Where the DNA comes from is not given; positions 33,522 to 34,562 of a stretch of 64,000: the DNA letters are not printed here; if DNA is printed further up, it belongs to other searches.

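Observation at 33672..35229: Three-gene operon: CR-type zinc-finger miniprotein, unknown 199-aa protein, COG3910-like ABC-type ATPase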

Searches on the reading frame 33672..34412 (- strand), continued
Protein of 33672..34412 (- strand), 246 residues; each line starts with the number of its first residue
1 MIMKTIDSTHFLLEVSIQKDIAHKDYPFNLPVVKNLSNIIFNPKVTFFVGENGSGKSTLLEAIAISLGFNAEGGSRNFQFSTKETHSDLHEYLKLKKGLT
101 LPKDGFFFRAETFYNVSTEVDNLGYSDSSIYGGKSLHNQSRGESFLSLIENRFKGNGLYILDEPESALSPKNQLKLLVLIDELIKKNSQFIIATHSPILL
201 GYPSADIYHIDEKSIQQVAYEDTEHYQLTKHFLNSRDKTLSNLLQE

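Call 47: find_encoding_contigs(protein=P0018, flank=5000, max_places=3)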
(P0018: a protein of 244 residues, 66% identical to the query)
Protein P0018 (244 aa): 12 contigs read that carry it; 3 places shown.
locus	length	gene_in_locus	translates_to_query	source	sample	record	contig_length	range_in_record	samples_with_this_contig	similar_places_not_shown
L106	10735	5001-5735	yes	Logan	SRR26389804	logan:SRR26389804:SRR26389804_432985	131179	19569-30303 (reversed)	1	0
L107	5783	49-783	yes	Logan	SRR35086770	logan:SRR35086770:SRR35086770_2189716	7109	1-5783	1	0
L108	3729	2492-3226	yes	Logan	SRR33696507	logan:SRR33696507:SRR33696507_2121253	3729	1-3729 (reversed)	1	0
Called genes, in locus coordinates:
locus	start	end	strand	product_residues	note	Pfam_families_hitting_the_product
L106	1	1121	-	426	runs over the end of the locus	PF00805:Pentapeptide (faint), PF13599:Pentapeptide_4 (weak)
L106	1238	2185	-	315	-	PF04018:VCA0040-like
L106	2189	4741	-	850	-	PF00122:E1-E2_ATPase, PF00702:Hydrolase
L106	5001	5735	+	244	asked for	PF00005:ABC_tran (weak), PF02463:SMC_N (weak), PF13175:AAA_15 (weak), PF13476:AAA_23, PF13555:AAA_29 (weak), PF13304:AAA_21 (weak), PF13175:AAA_15, PF13304:AAA_21 (weak)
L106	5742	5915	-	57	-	PF21748:UPF0150 (weak), PF15919:HicB_lk_antitox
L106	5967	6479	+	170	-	-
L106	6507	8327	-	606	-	PF04675:DNA_ligase_A_N, PF01068:DNA_ligase_A_M, PF04679:DNA_ligase_A_C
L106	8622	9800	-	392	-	-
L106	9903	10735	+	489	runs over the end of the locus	PF01547:SBP_bac_1, PF13416:SBP_bac_8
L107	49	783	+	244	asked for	PF00005:ABC_tran (weak), PF02463:SMC_N (weak), PF13175:AAA_15 (weak), PF13476:AAA_23, PF13555:AAA_29 (weak), PF13304:AAA_21 (weak), PF13175:AAA_15, PF13304:AAA_21 (weak)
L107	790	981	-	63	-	PF21748:UPF0150 (weak), PF15919:HicB_lk_antitox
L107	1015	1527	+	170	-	-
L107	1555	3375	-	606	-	PF04675:DNA_ligase_A_N, PF01068:DNA_ligase_A_M, PF04679:DNA_ligase_A_C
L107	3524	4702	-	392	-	-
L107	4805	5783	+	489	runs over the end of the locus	PF01547:SBP_bac_1, PF13416:SBP_bac_8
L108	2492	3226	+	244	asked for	PF00005:ABC_tran (weak), PF02463:SMC_N (weak), PF13175:AAA_15 (weak), PF13476:AAA_23, PF13555:AAA_29 (weak), PF13304:AAA_21 (weak), PF13175:AAA_15, PF13304:AAA_21 (weak)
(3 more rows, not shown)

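Call 89: predict_structure(alignment_id=A1)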
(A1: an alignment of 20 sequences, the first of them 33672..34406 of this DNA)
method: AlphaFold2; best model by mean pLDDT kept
length: 244 residues; sequences in the alignment: 20
mean_pLDDT: 83.4   pTM: 0.84
mean pLDDT of the five models: 83.4, 82.2, 82.1, 79.0, 78.8
residues with pLDDT >= 90: 111; 70-90: 79; 50-70: 52; < 50: 2
segments of 3 or more residues with pLDDT < 50: none
pLDDT, mean of each block of 10 residues (from residue 1): 68 84 70 88 94 90 86 67 75 86 80 68 59 61 82 91 91 96 95 96 94 94 94 94 80
secondary structure, 60 per line:
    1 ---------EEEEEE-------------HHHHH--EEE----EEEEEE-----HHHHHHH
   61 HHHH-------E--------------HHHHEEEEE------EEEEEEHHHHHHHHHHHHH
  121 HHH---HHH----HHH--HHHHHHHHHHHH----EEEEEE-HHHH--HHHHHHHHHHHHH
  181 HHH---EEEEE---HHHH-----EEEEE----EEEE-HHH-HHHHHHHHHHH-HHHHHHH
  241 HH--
elements in order: E10-15 H29-33 E36-38 E43-48 H54-64 H87-90 E91-95 E102-107 H108-123 H139-150 E155-160 H162-165 H168-183 E187-191 H195-198 E204-208 E213-216 H222-232 H234-242

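Call 93: fold_search(model_id=the predicted structure, library=pdb)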
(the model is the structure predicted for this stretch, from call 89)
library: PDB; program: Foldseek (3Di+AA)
matches with E <= 10: 1657; with E <= 0.001: 862
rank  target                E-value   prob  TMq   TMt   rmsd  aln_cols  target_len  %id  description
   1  7w7b_G                8.6e-08  1.00  0.50  0.54   6.8       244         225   20  Heme exporter HrtBA in complex with protoporphyrin IX containing manganese(III), high resolution data (released 2022-06-22)
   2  8s5g_B                2.6e-07  1.00  0.51  0.51   9.7       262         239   16  BceABS nucleotide-free state (released 2025-09-03)
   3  9u9y_A                3.0e-07  1.00  0.49  0.30   9.3       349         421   17  Cryo-EM structure of retron Ec78 effector complex (released 2025-12-10)
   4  1e69_A                3.8e-07  1.00  0.49  0.46  10.1       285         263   18  SMC head domain from Thermotoga maritima (released 2000-08-09)
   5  7w7a_G                4.3e-07  1.00  0.51  0.54   6.1       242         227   20  Heme exporter in complex with Mn-containing protoporphyrin IX, Mn-anomalous data (released 2022-06-22)
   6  1b0u                  6.2e-07  1.00  0.51  0.49   8.9       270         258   15  ATP-BINDING SUBUNIT OF THE HISTIDINE PERMEASE FROM SALMONELLA TYPHIMURIUM (released 1999-11-17)
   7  9vhe_D                6.2e-07  1.00  0.52  0.32   9.1       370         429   16  cryoEM structure of retron-Eco7 complex (released 2025-12-31)
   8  4hlu_A                6.2e-07  1.00  0.47  0.44   9.3       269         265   17  Structure of the EcfA-A' heterodimer bound to ADP (released 2013-02-06)
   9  9u9y_B                6.2e-07  1.00  0.48  0.29  11.1       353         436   16  Cryo-EM structure of retron Ec78 effector complex (released 2025-12-10)
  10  7z19_I                7.5e-07  1.00  0.52  0.51   7.1       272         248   17  E. coli C-P lyase bound to a single PhnK ABC domain (released 2022-05-25)
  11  4mki_B                7.9e-07  1.00  0.46  0.41   8.7       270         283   17  Cobalt transporter ATP-binding subunit (released 2013-10-30)
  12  9vhl_D                8.5e-07  1.00  0.48  0.30   9.1       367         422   16  cryoEM structure of retron-Eco7 complex (form II) (released 2026-01-07)
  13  9ge8_B                9.6e-07  1.00  0.43  0.47  10.1       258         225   15  Structure of E. coli YbbAP-TesA with bound ATP analogue (released 2025-05-28)
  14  7z18_I                1.0e-06  1.00  0.53  0.52   6.5       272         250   16  E. coli C-P lyase bound to a PhnK ABC dimer and ATP (released 2022-05-25)
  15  3puv_B                1.2e-06  1.00  0.47  0.34   7.9       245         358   18  Crystal Structure of an outward-facing MBP-Maltose transporter complex bound to ADP-VO4 (released 2011-08-10)
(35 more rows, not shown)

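Call 104: search_protein_families(library=pfam, proteins=[L105:5993-6724:+, L105:6720-7553:+, L105:4003-4635:-], max_evalue=0.001)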
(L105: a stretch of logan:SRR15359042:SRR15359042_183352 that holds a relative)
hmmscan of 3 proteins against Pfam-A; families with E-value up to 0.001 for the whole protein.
L105:5993-6724:+ (244 aa): 0 families

L105:6720-7553:+ (278 aa): 2 families
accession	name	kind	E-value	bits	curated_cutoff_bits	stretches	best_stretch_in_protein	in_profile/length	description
PF18949.5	DUF5693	-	0.0004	19.4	29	1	122-247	275-393/609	Family of unknown function (DUF5693)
PF07889.17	DUF1664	-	0.00095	19.6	34.6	1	88-160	50-123/124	Protein of unknown function (DUF1664)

L105:4003-4635:- (211 aa): 0 families

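Call 105: find_encoding_contigs(protein=P0014, flank=3500, max_places=3)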
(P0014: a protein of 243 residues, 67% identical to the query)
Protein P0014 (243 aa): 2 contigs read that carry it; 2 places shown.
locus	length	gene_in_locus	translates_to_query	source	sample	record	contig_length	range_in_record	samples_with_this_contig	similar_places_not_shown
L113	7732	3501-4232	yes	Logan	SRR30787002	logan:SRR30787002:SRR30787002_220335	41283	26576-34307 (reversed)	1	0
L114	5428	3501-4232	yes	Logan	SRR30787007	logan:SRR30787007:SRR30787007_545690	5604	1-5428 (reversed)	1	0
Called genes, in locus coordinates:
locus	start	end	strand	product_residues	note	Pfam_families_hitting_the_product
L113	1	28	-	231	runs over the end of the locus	PF00970:FAD_binding_6 (weak), PF00175:NAD_binding_1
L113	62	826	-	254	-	PF01170:UPF0020, PF03602:Cons_hypoth95 (weak), PF02086:MethyltransfD12 (weak), PF06325:PrmA (weak), PF05175:MTS, PF11599:AviRa (faint), PF13847:Methyltransf_31 (weak), PF13649:Methyltransf_25 (weak)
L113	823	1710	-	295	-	PF10977:DUF2797 (weak)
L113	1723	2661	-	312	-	PF00398:RrnaAD, PF13649:Methyltransf_25 (weak)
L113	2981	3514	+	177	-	-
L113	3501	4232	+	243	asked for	PF00005:ABC_tran (weak), PF02463:SMC_N (faint), PF13175:AAA_15 (weak), PF13476:AAA_23, PF13555:AAA_29 (faint), PF13304:AAA_21, PF13175:AAA_15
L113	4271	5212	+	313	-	PF00535:Glycos_transf_2, PF13641:Glyco_tranf_2_3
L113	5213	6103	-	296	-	-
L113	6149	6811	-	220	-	PF03167:UDG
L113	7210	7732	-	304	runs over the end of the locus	-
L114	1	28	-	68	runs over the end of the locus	?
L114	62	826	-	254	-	PF01170:UPF0020, PF03602:Cons_hypoth95 (weak), PF02086:MethyltransfD12 (weak), PF06325:PrmA (weak), PF05175:MTS, PF11599:AviRa (faint), PF13847:Methyltransf_31 (weak), PF13649:Methyltransf_25 (weak)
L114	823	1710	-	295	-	PF10977:DUF2797 (weak)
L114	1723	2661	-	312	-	PF00398:RrnaAD, PF13649:Methyltransf_25 (weak)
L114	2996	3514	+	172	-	-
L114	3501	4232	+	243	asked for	PF00005:ABC_tran (weak), PF02463:SMC_N (faint), PF13175:AAA_15 (weak), PF13476:AAA_23, PF13555:AAA_29 (faint), PF13304:AAA_21, PF13175:AAA_15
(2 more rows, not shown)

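Call 106: find_encoding_contigs(protein=P0011, flank=3500, max_places=3)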
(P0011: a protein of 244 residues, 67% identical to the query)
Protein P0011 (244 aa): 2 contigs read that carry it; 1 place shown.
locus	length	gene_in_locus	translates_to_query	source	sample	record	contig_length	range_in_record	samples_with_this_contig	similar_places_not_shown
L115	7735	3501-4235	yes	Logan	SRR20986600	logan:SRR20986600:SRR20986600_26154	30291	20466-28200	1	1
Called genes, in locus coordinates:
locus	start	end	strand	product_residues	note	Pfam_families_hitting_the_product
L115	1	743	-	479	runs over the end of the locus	PF02934:GatB_N, PF02637:GatB_Yqey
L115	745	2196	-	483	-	PF01425:Amidase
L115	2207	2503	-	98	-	PF02686:GatC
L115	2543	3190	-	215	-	-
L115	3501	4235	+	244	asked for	PF00005:ABC_tran (weak), PF02463:SMC_N (weak), PF13175:AAA_15 (weak), PF13476:AAA_23, PF13555:AAA_29 (weak), PF13304:AAA_21 (weak), PF13175:AAA_15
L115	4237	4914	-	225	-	-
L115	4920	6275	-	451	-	PF00753:Lactamase_B, PF23023:Anti-Pycsar_Apyc1, PF12706:Lactamase_B_2 (weak), PF16661:Lactamase_B_6, PF10996:Beta-Casp, PF07521:RMMBL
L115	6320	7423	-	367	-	-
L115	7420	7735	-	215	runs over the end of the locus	-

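Call 111: search_protein_families(library=phrogs, proteins=[window:33672-34406:-], max_evalue=0.01)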
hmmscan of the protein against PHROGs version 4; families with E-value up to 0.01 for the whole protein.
window:33672-34406:- (244 aa): 18 families
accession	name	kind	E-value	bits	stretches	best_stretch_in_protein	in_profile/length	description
phrog_7507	-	unknown function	1.3e-15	58.7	2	107-208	353-460/483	-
phrog_8323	-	unknown function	2e-15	57.4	2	28-97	59-130/623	-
phrog_3940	-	unknown function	5.7e-15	56.1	2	27-96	9-78/537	-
phrog_4747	-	unknown function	7.8e-14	52.6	2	152-198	332-379/610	-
phrog_9802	-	unknown function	9.2e-14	52.3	2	154-215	285-346/438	-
phrog_293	-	moron, auxiliary metabolic gene and host takeover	2.3e-11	43.5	2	28-62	150-184/1058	ABC transporter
phrog_8066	-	unknown function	4.2e-10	40.1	1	154-198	384-429/522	-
phrog_5836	-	unknown function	6.3e-09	35.4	2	146-218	302-373/1071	-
phrog_77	-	DNA, RNA and nucleotide metabolism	1.1e-08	35.1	2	151-200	886-936/967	SbcC-like subunit of palindrome specific endonuclease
phrog_2392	-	moron, auxiliary metabolic gene and host takeover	1.6e-08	34.3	1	28-62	494-528/726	ABC transporter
phrog_14430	-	unknown function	6.7e-08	33.2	1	151-228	335-416/444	-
phrog_19212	-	unknown function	1.8e-06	27.8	1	145-200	351-411/550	-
phrog_1499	-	unknown function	0.00015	22.2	1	32-69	14-53/427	-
phrog_21263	-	unknown function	0.0002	20.6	1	120-193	820-888/940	-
phrog_21420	-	unknown function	0.0019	17.7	0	157-198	529-570/654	-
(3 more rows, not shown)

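Call 114: get_annotated_region(hit=H22, flank=6500)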
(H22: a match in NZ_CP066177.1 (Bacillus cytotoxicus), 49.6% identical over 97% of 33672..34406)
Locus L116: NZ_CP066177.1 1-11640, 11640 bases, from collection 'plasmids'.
description: Bacillus cytotoxicus strain SM2.8 plasmid pSM28-12a, complete sequence
organism: Bacillus cytotoxicus (NCBI taxid 580165)
taxonomy: Bacteria; Bacillota; Bacilli; Bacillales; Bacillaceae; Bacillus; Bacillus cytotoxicus
host: -; source: Whole organism,Instant Soup; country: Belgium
typing (MOB-suite, as given by PLSDB): mobilizable; relaxase MOBV
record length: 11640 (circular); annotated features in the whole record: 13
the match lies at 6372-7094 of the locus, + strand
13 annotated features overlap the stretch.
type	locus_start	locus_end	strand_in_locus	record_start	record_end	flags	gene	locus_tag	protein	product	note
CDS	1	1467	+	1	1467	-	-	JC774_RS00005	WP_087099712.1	plasmid recombination protein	GO:0006310 - DNA recombination [Evidence IEA]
CDS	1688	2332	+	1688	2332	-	-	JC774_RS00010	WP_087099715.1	MarR family transcriptional regulator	-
CDS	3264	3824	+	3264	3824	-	-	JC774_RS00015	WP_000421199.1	MerR family transcriptional regulator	GO:0006355 - regulation of DNA-templated transcription [Evidence IEA]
CDS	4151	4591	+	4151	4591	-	-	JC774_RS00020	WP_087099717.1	hypothetical protein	-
CDS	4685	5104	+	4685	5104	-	-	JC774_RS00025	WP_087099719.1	DUF1878 family protein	-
CDS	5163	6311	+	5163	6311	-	-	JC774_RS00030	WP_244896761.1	S8 family peptidase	-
CDS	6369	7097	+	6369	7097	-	-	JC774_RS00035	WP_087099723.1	AAA family ATPase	-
CDS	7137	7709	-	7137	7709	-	-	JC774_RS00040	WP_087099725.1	tyrosine-type recombinase/integrase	GO:0015074 - DNA integration [Evidence IEA]; GO:0006310 - DNA recombination [Evidence IEA]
CDS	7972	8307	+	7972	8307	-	-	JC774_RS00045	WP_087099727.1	hypothetical protein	-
CDS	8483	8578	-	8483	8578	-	-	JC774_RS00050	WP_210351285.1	GatB family leaderless bacteriocin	-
CDS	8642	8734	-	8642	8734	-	-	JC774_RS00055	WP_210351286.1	GatB family leaderless bacteriocin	-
CDS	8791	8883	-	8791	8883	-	-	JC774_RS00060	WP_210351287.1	GatA family leaderless bacteriocin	-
CDS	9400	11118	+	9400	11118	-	-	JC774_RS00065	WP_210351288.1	ABC transporter ATP-binding protein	-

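Call 115: get_annotated_region(hit=H19, flank=5000)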
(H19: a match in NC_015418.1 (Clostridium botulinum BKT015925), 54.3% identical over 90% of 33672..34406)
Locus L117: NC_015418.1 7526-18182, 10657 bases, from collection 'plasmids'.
description: Clostridium botulinum BKT015925 plasmid p3BKT015925, complete sequence
organism: Clostridium botulinum BKT015925 (NCBI taxid 929506)
taxonomy: Bacteria; Bacillota; Clostridia; Eubacteriales; Clostridiaceae; Clostridium; Clostridium botulinum; Clostridium botulinum BKT015925
host: -; source: -; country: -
typing (MOB-suite, as given by PLSDB): non-mobilizable; replicon rep_cluster_1515
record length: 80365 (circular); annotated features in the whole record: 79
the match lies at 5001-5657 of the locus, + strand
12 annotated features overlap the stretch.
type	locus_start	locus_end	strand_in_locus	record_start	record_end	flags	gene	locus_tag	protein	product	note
CDS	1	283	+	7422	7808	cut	-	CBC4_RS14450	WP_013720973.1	DUF5412 family protein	-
CDS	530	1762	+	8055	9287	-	-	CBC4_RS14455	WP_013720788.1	IS256-like element ISCbo4 family transposase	GO:0006313 - DNA transposition [Evidence IEA]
CDS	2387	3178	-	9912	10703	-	-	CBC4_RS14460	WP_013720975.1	alpha/beta hydrolase-fold protein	-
CDS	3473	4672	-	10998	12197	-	-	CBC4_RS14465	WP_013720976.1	phospholipase C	-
CDS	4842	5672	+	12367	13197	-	-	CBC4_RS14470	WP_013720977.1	AAA family ATPase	-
CDS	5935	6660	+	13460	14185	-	-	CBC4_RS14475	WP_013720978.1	hypothetical protein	-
CDS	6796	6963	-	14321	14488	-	-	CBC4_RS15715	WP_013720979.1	hypothetical protein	-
CDS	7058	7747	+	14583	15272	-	-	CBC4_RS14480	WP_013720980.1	lantibiotic protection ABC transporter ATP-binding protein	-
CDS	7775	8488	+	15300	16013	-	-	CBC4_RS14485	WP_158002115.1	lantibiotic immunity ABC transporter MutE/EpiE family permease subunit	-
CDS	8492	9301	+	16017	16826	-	-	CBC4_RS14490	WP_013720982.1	lantibiotic immunity ABC transporter MutG family permease subunit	-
CDS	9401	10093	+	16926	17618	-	-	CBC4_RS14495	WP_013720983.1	response regulator transcription factor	GO:0000160 - phosphorelay signal transduction system [Evidence IEA]; GO:0006355 - regulation of DNA-templated ...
CDS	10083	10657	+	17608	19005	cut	-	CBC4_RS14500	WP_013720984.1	HAMP domain-containing sensor histidine kinase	GO:0007165 - signal transduction [Evidence IEA]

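Call 116: get_annotated_region(hit=H13, flank=5000)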
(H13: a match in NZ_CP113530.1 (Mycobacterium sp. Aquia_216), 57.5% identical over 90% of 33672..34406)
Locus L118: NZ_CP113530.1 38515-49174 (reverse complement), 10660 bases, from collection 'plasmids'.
description: Mycobacterium sp. Aquia_216 plasmid unnamed, complete sequence
organism: Mycobacterium sp. Aquia_216 (NCBI taxid 2991729)
taxonomy: Bacteria; Actinomycetota; Actinomycetes; Mycobacteriales; Mycobacteriaceae; Mycobacterium; Mycobacterium sp. Aquia 216
host: -; source: Channa argus,spleen; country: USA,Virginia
typing (MOB-suite, as given by PLSDB): non-mobilizable
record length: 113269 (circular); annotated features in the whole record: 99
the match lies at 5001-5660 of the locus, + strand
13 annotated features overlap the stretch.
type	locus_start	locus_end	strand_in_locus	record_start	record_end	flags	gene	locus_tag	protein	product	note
CDS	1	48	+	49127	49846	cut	-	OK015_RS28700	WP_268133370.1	XRE family transcriptional regulator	-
CDS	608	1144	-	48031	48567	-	-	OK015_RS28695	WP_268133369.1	hypothetical protein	-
CDS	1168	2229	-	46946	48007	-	-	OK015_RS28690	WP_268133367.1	phospholipase D-like domain-containing protein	-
CDS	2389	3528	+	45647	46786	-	-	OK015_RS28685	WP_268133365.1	hypothetical protein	-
CDS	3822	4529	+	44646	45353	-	-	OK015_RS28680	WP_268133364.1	DUF4226 domain-containing protein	-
CDS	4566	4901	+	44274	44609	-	-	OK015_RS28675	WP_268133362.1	hypothetical protein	-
CDS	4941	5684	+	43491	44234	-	-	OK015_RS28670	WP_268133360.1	AAA family ATPase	GO:0006302 - double-strand break repair [Evidence IEA]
CDS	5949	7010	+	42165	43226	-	-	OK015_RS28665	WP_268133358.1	C40 family peptidase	GO:0006508 - proteolysis [Evidence IEA]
CDS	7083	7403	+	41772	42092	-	-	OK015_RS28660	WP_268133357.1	hypothetical protein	-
CDS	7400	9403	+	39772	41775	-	-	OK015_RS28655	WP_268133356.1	DUF4226 domain-containing protein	-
CDS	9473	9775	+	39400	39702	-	-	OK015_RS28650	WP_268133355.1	type VII secretion target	GO:0009306 - protein secretion [Evidence IEA]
CDS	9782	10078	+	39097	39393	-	-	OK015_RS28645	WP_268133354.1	hypothetical protein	-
CDS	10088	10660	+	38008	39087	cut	-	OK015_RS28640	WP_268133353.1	PPE domain-containing protein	-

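Call 121: find_related_loci(query=A1, collection=viral_contigs, flank=4000)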
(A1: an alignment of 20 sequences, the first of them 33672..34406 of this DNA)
Query A1 (244 aa) in viral_contigs; peptide patterns used: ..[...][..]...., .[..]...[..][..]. (x = any residue, [..] = any of these).
61 stretches matched a pattern; 11 encode a relative of the query (tblastn E <= 1e-3); 11 distinct loci.
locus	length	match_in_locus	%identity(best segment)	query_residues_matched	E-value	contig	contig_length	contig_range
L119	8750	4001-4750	54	3-244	8e-83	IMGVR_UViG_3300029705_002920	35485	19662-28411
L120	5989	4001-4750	54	3-244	8e-83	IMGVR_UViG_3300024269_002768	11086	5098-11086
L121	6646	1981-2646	57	28-242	8e-80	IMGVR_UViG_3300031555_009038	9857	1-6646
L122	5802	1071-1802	51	9-244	3e-76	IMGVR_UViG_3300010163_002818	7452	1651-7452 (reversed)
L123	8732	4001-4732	50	9-244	3e-76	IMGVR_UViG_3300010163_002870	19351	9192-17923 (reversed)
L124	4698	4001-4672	53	28-242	1e-74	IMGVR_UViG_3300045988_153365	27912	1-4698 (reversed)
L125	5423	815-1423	54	39-244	4e-67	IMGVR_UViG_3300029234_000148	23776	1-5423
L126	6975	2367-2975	54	39-244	3e-67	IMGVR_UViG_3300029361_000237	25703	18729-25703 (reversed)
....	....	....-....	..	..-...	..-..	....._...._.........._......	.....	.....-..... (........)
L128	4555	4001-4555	49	4-190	2e-52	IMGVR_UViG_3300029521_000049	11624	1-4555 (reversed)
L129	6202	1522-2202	33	24-244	2e-38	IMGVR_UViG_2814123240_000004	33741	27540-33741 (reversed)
